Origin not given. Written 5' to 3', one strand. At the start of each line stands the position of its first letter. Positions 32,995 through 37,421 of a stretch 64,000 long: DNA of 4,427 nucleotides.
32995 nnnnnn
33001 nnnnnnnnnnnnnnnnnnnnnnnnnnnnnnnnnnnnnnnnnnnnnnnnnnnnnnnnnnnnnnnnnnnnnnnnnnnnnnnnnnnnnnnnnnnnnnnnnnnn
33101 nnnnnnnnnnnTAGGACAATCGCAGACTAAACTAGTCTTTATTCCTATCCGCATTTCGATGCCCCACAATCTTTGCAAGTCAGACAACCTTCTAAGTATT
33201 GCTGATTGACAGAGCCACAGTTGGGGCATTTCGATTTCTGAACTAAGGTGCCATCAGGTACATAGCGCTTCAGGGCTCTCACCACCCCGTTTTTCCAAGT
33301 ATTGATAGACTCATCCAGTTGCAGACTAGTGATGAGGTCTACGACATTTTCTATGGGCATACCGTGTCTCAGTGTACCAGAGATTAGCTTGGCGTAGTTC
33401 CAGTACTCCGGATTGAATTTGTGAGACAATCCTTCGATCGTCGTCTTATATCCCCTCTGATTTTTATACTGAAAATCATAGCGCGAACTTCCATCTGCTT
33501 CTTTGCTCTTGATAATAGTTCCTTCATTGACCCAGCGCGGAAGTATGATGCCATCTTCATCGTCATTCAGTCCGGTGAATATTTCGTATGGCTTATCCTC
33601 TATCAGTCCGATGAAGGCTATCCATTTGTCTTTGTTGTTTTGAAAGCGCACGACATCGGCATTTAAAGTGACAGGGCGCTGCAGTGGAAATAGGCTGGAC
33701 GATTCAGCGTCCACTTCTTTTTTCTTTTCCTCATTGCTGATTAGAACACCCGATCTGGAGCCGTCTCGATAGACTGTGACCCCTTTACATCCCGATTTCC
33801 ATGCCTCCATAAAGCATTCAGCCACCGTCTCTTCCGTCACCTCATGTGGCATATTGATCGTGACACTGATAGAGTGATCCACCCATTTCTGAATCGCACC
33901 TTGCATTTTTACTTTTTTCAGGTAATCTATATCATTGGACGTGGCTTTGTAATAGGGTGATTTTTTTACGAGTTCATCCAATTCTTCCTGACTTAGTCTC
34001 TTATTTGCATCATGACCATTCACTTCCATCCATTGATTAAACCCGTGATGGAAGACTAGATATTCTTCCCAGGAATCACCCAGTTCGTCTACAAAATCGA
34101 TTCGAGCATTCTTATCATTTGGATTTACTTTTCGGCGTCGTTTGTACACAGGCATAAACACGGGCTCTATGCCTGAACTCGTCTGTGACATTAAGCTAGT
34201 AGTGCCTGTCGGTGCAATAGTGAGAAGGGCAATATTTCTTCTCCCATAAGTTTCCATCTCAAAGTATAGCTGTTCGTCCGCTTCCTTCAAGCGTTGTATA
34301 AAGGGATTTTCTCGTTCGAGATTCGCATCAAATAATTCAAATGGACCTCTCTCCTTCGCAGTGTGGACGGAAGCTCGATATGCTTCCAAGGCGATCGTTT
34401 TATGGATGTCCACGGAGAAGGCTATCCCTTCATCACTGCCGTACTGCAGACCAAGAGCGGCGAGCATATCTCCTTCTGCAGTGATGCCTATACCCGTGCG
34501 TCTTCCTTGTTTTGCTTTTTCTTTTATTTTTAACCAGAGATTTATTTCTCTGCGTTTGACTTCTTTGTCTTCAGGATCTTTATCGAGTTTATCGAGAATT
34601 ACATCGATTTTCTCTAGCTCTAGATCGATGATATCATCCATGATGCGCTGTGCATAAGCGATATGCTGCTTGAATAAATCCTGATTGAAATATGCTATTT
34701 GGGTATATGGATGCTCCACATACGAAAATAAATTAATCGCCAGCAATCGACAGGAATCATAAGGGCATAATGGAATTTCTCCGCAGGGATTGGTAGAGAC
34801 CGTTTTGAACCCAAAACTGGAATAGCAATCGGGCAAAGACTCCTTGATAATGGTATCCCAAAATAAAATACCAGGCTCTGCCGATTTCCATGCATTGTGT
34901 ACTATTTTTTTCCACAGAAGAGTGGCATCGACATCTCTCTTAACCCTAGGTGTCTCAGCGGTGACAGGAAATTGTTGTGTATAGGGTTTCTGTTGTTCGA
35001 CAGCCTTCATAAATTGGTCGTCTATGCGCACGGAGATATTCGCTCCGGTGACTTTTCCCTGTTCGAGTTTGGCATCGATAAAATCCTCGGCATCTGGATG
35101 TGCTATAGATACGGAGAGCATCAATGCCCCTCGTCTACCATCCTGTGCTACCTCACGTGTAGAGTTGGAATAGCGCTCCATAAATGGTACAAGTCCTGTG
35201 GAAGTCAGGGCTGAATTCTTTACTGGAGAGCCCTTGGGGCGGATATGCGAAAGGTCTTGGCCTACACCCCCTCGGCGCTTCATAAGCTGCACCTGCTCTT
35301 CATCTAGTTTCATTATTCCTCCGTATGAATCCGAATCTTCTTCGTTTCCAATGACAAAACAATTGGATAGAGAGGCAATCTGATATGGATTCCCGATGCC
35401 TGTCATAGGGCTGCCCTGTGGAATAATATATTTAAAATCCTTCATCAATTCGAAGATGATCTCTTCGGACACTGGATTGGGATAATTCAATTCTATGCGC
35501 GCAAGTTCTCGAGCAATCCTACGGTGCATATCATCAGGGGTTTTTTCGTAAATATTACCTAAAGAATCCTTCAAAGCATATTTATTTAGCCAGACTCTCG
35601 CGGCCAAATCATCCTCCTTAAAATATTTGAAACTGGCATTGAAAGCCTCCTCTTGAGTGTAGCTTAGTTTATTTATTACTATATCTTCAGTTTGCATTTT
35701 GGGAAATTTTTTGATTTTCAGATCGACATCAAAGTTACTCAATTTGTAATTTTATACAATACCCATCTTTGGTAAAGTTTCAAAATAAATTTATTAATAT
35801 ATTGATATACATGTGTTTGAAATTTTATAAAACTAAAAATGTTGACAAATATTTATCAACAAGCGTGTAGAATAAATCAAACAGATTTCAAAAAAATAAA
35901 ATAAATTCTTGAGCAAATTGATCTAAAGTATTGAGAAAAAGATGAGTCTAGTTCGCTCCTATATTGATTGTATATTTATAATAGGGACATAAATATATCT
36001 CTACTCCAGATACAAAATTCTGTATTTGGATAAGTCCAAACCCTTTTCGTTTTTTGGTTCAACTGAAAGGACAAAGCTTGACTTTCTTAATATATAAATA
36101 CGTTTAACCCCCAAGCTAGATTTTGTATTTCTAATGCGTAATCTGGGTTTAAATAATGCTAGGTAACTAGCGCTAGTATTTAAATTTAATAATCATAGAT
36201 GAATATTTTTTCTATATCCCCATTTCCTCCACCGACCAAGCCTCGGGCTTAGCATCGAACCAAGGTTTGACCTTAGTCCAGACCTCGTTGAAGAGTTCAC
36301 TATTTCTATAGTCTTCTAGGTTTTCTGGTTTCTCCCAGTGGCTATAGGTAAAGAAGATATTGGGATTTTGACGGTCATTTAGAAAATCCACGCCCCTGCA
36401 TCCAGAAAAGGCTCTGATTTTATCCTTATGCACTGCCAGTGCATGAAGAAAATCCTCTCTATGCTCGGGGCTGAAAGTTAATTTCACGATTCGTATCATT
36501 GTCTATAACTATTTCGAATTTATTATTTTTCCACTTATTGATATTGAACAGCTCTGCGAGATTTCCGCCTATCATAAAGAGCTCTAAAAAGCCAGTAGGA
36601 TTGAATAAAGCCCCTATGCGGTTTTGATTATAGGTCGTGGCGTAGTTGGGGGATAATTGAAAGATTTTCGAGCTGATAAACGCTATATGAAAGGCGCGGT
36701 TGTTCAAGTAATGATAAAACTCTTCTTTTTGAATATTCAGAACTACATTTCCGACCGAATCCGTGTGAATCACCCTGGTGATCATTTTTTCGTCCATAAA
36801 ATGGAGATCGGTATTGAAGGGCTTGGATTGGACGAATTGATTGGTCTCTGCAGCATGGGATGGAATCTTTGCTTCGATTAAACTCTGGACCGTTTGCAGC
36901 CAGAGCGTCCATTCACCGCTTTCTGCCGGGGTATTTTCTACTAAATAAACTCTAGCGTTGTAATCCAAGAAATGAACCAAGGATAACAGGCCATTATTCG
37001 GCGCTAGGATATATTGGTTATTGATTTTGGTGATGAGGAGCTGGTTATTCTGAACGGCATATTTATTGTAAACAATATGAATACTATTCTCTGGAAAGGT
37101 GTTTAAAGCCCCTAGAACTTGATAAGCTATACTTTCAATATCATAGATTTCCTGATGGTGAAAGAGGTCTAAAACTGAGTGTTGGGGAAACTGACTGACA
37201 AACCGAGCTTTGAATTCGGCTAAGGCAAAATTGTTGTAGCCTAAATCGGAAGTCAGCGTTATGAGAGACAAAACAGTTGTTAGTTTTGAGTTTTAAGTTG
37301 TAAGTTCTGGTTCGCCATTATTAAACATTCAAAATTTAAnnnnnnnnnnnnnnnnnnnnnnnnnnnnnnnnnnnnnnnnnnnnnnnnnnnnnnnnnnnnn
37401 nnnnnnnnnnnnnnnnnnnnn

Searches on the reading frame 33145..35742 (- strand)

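Call 10: search_protein_families(library=pfam, proteins=[window:33145-35742:-], max_evalue=0.01)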
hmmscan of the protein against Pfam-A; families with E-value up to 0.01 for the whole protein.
window:33145-35742:- (865 aa): 2 families
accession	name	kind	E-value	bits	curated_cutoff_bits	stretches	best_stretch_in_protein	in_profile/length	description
PF02867.20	Ribonuc_red_lgC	-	1.7e-93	314.5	23.9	1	126-658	1-523/523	Ribonucleotide reductase, barrel domain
PF00317.26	Ribonuc_red_lgN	-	1.7e-08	34.9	28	1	43-108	3-65/77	Ribonucleotide reductase, all-alpha domain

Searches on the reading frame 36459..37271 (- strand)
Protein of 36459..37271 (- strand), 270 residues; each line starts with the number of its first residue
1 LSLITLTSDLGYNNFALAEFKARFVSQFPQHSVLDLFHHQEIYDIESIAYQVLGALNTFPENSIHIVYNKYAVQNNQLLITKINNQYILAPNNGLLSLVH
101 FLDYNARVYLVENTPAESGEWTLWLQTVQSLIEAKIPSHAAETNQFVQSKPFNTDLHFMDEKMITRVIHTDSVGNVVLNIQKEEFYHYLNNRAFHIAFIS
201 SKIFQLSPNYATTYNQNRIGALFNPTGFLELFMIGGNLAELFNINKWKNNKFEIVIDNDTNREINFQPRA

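Call 70: search_protein_families(library=pfam, proteins=[window:36459-37271:-], max_evalue=0.0001)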
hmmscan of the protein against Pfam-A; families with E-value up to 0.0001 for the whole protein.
window:36459-37271:- (270 aa): 2 families
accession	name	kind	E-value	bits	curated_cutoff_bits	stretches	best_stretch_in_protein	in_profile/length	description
PF01887.21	SAM_HAT_N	-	6.3e-18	65.4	26.3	1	4-113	1-111/145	SAM hydroxide adenosyltransferase N-terminal domain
PF20257.3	SAM_HAT_C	-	5.7e-10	39.8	25.5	1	166-245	2-78/84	SAM hydroxide adenosyltransferase C-terminal domain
